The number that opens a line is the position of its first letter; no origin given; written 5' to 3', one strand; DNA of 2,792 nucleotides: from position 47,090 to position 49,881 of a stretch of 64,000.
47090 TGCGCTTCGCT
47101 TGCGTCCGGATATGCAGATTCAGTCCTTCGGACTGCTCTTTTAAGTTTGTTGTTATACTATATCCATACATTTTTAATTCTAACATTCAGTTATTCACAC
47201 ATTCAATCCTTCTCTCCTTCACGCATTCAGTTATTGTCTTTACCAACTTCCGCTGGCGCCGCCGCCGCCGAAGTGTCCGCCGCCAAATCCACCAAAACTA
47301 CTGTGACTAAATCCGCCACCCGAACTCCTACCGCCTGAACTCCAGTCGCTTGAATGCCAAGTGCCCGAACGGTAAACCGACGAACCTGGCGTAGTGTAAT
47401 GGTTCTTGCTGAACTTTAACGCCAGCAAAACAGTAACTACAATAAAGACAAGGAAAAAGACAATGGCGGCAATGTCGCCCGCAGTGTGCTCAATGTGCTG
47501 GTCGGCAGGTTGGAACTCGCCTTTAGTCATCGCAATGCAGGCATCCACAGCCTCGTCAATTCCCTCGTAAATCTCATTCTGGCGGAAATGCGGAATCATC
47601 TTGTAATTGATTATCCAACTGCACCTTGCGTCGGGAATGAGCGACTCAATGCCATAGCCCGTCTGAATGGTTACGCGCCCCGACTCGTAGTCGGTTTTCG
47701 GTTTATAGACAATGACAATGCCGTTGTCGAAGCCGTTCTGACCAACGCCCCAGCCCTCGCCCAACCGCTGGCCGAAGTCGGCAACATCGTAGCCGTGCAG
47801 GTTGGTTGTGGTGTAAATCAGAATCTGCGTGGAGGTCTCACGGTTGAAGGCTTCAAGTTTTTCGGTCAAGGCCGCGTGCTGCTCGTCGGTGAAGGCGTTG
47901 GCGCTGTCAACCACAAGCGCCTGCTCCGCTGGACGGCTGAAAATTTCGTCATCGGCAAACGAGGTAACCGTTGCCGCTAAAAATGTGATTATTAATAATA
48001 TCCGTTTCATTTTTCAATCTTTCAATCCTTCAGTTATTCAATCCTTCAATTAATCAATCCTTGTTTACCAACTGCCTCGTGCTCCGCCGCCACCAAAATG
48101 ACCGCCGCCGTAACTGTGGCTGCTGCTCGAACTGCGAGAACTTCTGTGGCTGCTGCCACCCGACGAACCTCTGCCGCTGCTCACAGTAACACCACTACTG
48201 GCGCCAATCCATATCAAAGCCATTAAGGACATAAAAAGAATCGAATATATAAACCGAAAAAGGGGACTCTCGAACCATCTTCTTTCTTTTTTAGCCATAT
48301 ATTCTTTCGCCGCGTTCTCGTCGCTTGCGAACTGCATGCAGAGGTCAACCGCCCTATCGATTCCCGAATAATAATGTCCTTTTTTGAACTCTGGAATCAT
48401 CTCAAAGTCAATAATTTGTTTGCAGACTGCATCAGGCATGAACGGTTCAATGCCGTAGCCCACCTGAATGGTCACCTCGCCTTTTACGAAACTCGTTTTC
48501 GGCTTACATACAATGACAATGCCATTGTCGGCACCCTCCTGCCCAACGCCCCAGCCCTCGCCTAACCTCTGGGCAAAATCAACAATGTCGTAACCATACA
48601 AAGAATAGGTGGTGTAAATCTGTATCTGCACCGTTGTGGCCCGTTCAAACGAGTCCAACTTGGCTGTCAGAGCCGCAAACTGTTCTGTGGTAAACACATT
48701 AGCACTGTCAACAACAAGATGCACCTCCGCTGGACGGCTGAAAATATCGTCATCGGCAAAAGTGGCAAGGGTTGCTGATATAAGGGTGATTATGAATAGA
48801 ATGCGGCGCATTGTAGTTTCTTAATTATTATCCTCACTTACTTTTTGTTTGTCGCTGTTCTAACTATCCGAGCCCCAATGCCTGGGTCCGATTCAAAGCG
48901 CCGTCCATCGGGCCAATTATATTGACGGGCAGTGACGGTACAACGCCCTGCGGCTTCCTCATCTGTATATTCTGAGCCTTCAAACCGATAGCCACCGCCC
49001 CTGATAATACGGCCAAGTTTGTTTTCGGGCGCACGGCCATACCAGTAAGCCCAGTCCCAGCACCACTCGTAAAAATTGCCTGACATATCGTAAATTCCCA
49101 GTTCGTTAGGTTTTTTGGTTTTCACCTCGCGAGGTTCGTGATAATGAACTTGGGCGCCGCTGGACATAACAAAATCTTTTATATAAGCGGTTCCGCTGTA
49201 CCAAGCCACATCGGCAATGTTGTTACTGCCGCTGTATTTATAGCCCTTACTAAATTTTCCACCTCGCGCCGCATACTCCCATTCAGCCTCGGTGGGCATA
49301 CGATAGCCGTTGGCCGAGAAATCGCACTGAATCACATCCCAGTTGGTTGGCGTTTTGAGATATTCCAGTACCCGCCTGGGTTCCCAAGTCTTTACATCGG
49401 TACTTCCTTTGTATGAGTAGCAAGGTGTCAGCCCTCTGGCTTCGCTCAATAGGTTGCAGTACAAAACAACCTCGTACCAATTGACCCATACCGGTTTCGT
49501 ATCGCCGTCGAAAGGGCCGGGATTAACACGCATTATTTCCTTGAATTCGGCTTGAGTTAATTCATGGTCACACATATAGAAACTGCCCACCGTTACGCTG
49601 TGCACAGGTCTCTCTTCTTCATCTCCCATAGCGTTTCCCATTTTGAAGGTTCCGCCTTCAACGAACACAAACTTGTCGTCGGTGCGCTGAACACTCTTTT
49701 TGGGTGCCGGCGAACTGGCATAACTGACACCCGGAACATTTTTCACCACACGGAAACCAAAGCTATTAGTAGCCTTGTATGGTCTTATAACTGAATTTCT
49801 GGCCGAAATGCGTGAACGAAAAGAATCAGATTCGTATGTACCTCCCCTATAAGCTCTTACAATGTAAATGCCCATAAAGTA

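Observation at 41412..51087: Ten-gene, single-strand locus made only of uncharacterised envelope proteins, assembled from serial tandem paralogues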

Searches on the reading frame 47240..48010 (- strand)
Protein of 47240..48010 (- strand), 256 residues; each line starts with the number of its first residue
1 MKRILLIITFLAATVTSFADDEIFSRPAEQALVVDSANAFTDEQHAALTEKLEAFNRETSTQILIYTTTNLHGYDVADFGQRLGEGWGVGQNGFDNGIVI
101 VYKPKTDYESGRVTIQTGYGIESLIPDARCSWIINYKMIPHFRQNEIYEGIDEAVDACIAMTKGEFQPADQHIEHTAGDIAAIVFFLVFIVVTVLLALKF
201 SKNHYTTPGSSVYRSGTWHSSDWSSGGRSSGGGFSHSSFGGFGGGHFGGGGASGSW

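Call 3: search_protein_families(library=pfam, proteins=[window:47240-48010:-], max_evalue=0.1)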
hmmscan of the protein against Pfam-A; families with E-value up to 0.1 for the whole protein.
window:47240-48010:- (256 aa): 2 families
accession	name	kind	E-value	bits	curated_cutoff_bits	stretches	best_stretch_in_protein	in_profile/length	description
PF04536.20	TPM_phosphatase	-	1.7e-34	118.9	22.1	1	33-160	1-124/125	TPM domain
PF00895.25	ATP-synt_8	-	0.054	14.4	23.4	0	183-223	11-51/55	ATP synthase protein 8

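Call 4: search_protein_families(library=ncbifam, proteins=[window:47240-48010:-], max_evalue=0.1)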
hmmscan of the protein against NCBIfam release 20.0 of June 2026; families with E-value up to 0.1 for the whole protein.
window:47240-48010:- (256 aa): 3 families
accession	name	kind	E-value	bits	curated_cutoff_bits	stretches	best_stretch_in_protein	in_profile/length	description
NF047379.1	photo_II_Psb32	equivalog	1.5e-06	28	160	1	26-172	17-161/207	photosystem II repair protein Psb32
NF033919.1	PA2779_fam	subfamily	0.09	12.9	40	0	154-198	67-115/123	PA2779 family protein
NF033674.1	stress_OB_fold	domain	0.093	12.9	35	0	4-52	2-50/111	NirD/YgiW/YdeI family stress tolerance protein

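Call 8: search_protein_families(library=padloc, proteins=[window:47240-48010:-], max_evalue=0.1)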
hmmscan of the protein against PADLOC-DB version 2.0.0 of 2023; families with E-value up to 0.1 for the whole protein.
window:47240-48010:- (256 aa): 0 families

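Call 77: search_protein_families(library=phrogs, proteins=[window:47240-48010:-], max_evalue=0.01)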
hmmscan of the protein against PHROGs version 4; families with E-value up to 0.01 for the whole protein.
window:47240-48010:- (256 aa): 1 family
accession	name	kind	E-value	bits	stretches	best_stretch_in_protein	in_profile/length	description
phrog_11263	-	unknown function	0.00011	22.9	0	138-160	23-45/72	-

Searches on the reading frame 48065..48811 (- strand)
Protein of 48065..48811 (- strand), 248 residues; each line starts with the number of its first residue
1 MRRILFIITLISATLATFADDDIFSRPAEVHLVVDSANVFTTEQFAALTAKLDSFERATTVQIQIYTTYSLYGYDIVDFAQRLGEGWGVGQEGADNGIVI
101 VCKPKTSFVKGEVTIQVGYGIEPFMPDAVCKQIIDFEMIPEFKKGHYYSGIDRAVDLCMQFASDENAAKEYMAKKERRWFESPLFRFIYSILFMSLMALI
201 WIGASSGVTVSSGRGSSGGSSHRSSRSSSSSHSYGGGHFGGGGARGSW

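Call 3: search_protein_families(library=pfam, proteins=[window:48065-48811:-], max_evalue=0.1)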
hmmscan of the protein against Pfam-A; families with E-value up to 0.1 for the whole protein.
window:48065-48811:- (248 aa): 2 families
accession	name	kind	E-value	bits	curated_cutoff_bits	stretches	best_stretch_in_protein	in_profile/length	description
PF04536.20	TPM_phosphatase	-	5.7e-34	117.3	22.1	1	33-160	1-124/125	TPM domain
PF07733.18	DNA_pol3_alpha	-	0.092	12.8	23.9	0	189-220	39-70/260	Bacterial DNA polymerase III alpha NTPase domain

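Call 4: search_protein_families(library=ncbifam, proteins=[window:48065-48811:-], max_evalue=0.1)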
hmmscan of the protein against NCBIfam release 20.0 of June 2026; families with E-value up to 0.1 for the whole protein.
window:48065-48811:- (248 aa): 1 family
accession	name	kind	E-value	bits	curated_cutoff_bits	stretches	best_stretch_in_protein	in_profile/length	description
NF047379.1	photo_II_Psb32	equivalog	2.3e-07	30.7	160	1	26-148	17-136/207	photosystem II repair protein Psb32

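Call 8: search_protein_families(library=padloc, proteins=[window:48065-48811:-], max_evalue=0.1)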
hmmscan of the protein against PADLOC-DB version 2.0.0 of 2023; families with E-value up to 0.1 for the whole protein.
window:48065-48811:- (248 aa): 1 family
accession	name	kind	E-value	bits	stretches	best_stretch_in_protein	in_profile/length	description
PDLC03567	REase_II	-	0.0059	14.5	1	94-164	85-159/178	Type II restriction enzyme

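Call 76: search_solved_structures(query=window:48065-48811:-, max_evalue=0.01, show_alignments=1)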
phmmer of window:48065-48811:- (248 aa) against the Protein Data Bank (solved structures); distinct sequences matched with E-value up to 0.01: 3.
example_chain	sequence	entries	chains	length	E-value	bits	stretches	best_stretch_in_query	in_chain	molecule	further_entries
7tbr_A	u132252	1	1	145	2.7e-21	79.3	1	31-163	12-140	TPM_phosphatase domain-containing protein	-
2kw7_A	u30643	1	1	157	9.6e-16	61.1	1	30-159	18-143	Conserved domain protein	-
5anp_A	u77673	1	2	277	5.4e-14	55.4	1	26-248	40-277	BA41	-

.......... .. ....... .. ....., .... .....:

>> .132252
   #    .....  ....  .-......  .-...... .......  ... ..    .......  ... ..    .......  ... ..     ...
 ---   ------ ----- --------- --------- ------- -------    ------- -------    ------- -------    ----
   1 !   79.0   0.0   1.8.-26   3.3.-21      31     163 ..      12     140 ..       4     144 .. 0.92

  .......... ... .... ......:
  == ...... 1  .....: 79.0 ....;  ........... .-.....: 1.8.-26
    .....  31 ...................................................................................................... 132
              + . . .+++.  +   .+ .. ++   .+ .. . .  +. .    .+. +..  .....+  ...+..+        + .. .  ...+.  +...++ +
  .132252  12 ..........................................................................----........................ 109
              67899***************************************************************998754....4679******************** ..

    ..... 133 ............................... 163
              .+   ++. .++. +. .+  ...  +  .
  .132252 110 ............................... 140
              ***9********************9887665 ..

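Call 77: search_protein_families(library=phrogs, proteins=[window:48065-48811:-], max_evalue=0.01)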
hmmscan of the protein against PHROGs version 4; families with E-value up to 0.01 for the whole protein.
window:48065-48811:- (248 aa): 0 families

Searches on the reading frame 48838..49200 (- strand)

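Call 70: search_protein_families(library=ncbifam, proteins=[window:48838-49200:-], max_evalue=0.1)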
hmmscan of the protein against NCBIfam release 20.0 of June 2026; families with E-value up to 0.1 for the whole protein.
window:48838-49200:- (120 aa): 5 families
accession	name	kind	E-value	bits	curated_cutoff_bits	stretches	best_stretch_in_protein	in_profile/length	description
TIGR03525.2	GldK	equivalog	0.00013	21.4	350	1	23-49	310-336/408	T9SS ring complex lipoprotein PorK/GldK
NF051459.1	pyoverdine_PvdO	equivalog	0.00029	20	500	1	25-58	193-227/280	dihydropyoverdine dehydrogenase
TIGR03524.1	GldJ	equivalog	0.00076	18.3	458.2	1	23-49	337-363/559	gliding motility lipoprotein GldJ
TIGR02171.1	Fb_sc_TIGR02171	subfamily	0.022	12.8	544.35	1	23-76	190-253/912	TIGR02171 family lipoprotein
TIGR03530.1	GldJ_short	equivalog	0.035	13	382.9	1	26-49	292-315/396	gliding motility lipoprotein GldJ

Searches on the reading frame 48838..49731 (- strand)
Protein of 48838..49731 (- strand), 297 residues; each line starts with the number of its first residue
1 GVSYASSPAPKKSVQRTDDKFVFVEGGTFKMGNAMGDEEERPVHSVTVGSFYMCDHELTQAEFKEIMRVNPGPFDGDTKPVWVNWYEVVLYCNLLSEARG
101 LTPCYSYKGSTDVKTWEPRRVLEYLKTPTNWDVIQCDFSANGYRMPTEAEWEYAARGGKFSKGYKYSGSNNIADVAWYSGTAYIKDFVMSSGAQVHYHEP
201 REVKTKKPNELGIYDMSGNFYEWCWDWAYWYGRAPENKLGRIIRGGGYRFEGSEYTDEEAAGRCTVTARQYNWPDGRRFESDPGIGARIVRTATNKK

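Call 44: search_solved_structures(query=window:48838-49731:-, max_evalue=0.000001, show_alignments=3)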
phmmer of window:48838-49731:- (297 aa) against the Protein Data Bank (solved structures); distinct sequences matched with E-value up to 0.000001: 19.
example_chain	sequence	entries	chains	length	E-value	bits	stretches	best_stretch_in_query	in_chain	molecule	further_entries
2y3c_A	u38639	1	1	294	4.1e-27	98.4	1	41-248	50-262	TREPONEMA DENTICOLA VARIABLE PROTEIN 1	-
6muj_A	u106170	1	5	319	2.7e-14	56.3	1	5-276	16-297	Formylglycine-generating enzyme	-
2q17_A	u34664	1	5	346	3.3e-14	56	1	5-276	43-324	formylglycine generating enzyme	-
5aoh_A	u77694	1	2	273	2.3e-13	53.2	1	71-225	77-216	Spore coat protein CotH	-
6s07_A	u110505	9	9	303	5.8e-13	51.9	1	138-277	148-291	Formylglycine-generating enzyme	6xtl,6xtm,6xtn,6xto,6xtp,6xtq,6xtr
31dc_A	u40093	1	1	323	1.6e-12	50.5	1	133-276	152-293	Formylglycine-generating enzyme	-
1y1e_X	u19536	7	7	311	1.9e-12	50.2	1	133-275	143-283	C-alpha-formyglycine-generating enzyme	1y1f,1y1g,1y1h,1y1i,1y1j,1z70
5ssy_A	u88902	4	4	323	2.1e-12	50.1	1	133-275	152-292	Formylglycine-generating enzyme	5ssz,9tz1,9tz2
5ssx_A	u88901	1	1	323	5e-12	48.8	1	133-275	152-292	Formylglycine-generating enzyme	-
2aft_X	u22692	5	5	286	8.1e-12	48.1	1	133-276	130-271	Sulfatase modifying factor 1 | Sulfatase-modifying factor 1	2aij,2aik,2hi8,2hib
2afy_X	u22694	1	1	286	9e-12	48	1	133-276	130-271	Sulfatase modifying factor 1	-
5nxl_A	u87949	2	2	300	9.6e-12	47.9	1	138-277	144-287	Non-specific serine/threonine protein kinase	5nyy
2aii_X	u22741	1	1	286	1e-11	47.8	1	133-275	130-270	Sulfatase modifying factor 1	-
8aru_A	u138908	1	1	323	1.1e-11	47.7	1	133-275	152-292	Formylglycine-generating enzyme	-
1y4j_A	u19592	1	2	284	4.9e-09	39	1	22-277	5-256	Sulfatase modifying factor 2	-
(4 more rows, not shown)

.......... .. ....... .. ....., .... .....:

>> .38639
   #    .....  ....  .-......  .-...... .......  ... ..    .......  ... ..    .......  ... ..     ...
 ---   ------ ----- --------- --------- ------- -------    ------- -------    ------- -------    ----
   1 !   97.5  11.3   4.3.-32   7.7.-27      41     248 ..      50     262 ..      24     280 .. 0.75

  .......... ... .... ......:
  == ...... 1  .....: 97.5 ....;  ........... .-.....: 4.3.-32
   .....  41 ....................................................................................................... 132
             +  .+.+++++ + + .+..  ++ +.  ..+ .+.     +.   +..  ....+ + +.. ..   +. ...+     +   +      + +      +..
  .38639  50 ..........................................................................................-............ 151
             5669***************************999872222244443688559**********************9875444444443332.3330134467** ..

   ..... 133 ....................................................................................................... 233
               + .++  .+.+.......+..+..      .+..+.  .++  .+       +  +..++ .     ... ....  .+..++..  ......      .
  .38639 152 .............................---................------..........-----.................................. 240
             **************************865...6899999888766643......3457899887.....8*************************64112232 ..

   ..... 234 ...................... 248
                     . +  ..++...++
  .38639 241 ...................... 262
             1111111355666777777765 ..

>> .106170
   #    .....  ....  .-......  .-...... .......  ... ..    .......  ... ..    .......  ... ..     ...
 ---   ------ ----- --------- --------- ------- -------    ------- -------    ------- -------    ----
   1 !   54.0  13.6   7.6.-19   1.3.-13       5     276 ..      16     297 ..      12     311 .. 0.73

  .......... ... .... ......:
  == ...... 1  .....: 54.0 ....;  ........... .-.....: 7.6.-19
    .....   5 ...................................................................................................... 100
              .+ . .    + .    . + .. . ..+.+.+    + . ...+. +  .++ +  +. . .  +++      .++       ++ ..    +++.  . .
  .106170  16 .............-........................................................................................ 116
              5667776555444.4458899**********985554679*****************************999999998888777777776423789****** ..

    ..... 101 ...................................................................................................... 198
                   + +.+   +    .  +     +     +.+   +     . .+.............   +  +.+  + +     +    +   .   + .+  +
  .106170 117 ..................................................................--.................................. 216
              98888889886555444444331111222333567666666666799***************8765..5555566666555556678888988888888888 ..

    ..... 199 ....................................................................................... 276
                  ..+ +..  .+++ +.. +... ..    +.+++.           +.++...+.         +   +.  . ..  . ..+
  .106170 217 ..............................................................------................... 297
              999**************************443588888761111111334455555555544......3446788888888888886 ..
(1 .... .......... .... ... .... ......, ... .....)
